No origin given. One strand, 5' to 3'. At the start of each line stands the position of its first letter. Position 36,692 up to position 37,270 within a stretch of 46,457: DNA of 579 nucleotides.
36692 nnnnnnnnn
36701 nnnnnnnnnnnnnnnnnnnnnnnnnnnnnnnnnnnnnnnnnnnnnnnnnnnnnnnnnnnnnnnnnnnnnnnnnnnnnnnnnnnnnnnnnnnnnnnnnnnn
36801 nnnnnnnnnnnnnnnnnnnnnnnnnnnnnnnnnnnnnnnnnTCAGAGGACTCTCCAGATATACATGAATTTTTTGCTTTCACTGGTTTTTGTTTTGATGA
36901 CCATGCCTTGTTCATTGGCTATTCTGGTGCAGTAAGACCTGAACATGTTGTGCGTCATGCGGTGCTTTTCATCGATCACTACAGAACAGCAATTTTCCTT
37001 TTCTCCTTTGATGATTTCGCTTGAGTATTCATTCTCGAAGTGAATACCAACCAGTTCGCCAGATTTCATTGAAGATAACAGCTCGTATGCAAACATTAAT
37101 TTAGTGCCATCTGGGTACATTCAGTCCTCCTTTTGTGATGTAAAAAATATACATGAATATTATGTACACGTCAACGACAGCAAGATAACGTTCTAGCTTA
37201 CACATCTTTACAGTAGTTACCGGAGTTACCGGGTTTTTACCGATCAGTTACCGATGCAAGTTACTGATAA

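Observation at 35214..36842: Large early protein of unknown function transcribed away from the repeat array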

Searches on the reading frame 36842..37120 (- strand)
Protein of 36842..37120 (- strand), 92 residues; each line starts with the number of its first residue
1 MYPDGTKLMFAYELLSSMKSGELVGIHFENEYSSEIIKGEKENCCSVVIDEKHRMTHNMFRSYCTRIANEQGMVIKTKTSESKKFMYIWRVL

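Call 21: search_protein_families(library=pfam, proteins=[window:36842-37120:-], max_evalue=0.01)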
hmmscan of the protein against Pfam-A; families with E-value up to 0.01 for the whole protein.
window:36842-37120:- (92 aa): 0 families

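Call 23: search_protein_families(library=phrogs, proteins=[window:36842-37120:-], max_evalue=0.001)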
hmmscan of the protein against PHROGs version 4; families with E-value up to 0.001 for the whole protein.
window:36842-37120:- (92 aa): 0 families

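Call 58: find_homologous_proteins(query=window:36845-37120:-, max_evalue=0.001)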
Query window:36845-37120:- (92 aa): 2 proteins with E <= 0.001 among 2 candidates.
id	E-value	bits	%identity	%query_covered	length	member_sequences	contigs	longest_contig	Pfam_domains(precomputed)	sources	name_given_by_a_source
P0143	2.0e-52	192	97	100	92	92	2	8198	-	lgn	-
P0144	2.4e-48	179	87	100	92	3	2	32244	-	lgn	-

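Call 88: find_homologous_proteins(query=A5, max_evalue=0.001)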
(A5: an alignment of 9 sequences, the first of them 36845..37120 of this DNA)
Query A5 (9 sequences) (92 aa, profile of the alignment): 15 proteins with E <= 0.001 among 351 candidates.
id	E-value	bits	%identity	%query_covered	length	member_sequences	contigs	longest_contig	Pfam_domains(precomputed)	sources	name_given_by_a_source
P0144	4.5e-37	144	87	100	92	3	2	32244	-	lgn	-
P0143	5.0e-36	140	97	100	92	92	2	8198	-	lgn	-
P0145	4.1e-31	125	39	100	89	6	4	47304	-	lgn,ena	-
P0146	1.2e-27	114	25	99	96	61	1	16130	-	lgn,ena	-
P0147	3.2e-27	112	26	99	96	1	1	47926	-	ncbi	ncbi:hypothetical protein [Escherichia phage vB_Eco_ZCEC08]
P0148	3.8e-27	112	26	99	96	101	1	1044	-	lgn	-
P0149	4.6e-25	105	26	99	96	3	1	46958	-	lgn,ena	-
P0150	6.6e-25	105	25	99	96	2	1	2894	-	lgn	-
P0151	9.7e-25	104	27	99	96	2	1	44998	-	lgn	-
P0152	1.2e-24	104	26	99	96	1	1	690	-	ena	-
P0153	3.3e-24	103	27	99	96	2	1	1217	-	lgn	-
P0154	2.4e-23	100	22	93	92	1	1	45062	-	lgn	-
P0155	1.0e-22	98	28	100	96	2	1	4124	-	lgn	-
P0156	5.8e-19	86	-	-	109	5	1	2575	-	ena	-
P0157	1.5e-12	65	-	-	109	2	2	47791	-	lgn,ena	-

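Call 93: predict_structure(alignment_id=A6)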
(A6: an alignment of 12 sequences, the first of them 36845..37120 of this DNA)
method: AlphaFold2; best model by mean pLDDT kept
length: 92 residues; sequences in the alignment: 12
mean_pLDDT: 93.1   pTM: 0.81
mean pLDDT of the five models: 93.1, 93.0, 92.2, 91.3, 88.3
residues with pLDDT >= 90: 78; 70-90: 13; 50-70: 1; < 50: 0
segments of 3 or more residues with pLDDT < 50: none
pLDDT, mean of each block of 10 residues (from residue 1): 91 95 95 91 85 96 96 95 94 89
secondary structure, 60 per line:
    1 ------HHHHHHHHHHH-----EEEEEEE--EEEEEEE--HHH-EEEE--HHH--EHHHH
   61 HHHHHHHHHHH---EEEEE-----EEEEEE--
elements in order: H7-17 E23-29 E32-38 E45-48 H57-71 E75-79 E85-90
